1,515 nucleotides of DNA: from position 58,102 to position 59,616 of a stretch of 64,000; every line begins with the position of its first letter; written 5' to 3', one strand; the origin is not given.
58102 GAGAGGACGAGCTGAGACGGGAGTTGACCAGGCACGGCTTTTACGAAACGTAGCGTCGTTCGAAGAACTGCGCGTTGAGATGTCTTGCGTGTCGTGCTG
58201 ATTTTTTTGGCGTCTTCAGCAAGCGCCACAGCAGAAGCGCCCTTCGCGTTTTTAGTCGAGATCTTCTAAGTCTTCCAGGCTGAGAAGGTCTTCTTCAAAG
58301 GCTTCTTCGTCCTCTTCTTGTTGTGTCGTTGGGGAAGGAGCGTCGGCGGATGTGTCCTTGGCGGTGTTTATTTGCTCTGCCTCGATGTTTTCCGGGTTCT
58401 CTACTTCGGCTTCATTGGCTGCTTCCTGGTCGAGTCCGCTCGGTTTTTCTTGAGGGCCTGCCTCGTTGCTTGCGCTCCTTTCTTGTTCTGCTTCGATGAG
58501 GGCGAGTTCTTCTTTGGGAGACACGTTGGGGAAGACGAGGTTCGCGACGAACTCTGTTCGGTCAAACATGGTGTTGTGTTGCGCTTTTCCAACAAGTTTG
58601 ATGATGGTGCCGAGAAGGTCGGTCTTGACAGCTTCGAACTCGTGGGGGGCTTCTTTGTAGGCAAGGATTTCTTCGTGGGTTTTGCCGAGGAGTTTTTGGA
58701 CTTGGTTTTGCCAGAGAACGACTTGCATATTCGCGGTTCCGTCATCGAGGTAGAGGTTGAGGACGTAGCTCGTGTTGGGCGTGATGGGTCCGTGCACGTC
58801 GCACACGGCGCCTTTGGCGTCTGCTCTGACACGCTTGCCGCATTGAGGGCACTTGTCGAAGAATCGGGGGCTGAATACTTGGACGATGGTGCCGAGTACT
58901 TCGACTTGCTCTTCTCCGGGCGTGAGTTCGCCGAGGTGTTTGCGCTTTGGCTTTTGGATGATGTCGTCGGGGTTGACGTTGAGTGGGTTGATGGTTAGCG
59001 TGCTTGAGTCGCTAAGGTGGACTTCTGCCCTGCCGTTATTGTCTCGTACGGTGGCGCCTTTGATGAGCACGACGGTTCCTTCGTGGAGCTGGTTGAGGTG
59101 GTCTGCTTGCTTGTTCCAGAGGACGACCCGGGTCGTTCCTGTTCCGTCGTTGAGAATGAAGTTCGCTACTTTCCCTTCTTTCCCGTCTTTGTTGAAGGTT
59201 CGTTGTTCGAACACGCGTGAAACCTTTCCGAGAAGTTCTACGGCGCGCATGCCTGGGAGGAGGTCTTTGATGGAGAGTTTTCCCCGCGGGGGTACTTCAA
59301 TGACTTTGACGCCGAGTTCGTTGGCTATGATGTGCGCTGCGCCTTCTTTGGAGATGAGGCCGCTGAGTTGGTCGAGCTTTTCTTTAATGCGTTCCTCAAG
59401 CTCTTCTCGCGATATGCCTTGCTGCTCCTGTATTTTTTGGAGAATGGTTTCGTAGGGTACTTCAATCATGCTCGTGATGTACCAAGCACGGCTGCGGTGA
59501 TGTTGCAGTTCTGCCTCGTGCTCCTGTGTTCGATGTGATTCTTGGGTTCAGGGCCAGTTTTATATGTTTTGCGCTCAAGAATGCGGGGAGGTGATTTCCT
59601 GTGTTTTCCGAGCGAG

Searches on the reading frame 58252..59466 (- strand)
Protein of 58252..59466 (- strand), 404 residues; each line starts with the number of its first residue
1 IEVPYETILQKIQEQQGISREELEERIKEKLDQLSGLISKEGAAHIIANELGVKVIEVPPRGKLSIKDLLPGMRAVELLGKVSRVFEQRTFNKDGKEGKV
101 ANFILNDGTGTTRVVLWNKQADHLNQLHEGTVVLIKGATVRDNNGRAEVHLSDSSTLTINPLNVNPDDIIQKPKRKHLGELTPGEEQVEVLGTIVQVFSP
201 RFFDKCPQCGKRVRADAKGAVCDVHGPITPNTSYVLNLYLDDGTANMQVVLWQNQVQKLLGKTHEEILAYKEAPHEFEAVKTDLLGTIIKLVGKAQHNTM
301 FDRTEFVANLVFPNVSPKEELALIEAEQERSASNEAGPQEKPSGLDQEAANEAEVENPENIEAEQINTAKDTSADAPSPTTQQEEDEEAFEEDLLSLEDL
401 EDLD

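Call 64: search_protein_families(library=pfam, proteins=[window:58252-59466:-], max_evalue=0.5)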
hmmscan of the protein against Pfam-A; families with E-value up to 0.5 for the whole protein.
window:58252-59466:- (404 aa): 18 families
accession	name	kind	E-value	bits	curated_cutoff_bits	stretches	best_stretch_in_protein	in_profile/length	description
PF01336.31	tRNA_anti-codon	-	9.7e-16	57.9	27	2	80-152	5-70/75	OB-fold nucleic acid binding domain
PF16900.11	REPA_OB_2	-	7.5e-10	39.1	27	1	78-160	15-98/98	Replication protein A OB domain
PF17244.8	CDC24_OB3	-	2e-07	31.5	25.4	1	68-146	1-81/216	Cell division control protein 24, OB domain 3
PF08646.16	Rep_fac-A_C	-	1.7e-05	25.1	28.5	1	202-281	17-102/146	Replication factor-A C terminal domain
PF21669.3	SHLD2_OB1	-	0.00035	20.7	26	1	95-156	45-107/138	Shieldin complex subunit 2, first OB fold domain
PF16099.11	RMI1_C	-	0.00053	20.3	27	1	216-273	26-84/143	Recq-mediated genome instability protein 1, C-terminal OB-fold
PF09999.14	DUF2240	-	0.001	19.1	22.3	1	4-55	86-137/144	Uncharacterized protein conserved in archaea (DUF2240)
PF13742.12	tRNA_anti_2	-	0.0013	19.3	27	0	98-138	36-77/95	OB-fold nucleic acid binding domain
PF16686.11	POT1PC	-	0.0043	17.4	27.2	1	102-155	69-125/155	ssDNA-binding domain of telomere protection protein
PF21473.3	Ssb-like_OB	-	0.021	15.5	24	1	88-142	29-80/97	Single-stranded DNA binding protein Ssb-like, OB fold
PF00436.31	SSB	-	0.052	14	26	1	110-138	48-77/104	Single-strand binding protein family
PF25507.1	OB_POT1A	-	0.061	13.6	27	1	220-268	44-91/127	POT1A-like, OB fold domain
PF08856.16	DUF1826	-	0.11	12.8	22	1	120-152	154-186/202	Protein of unknown function (DUF1826)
PF15072.12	HROB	-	0.13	12.7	30.8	0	101-146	21-67/85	Homologous recombination OB-fold protein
PF16100.11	RMI2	-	0.17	12.1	29.4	0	97-139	53-94/132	RecQ-mediated genome instability protein 2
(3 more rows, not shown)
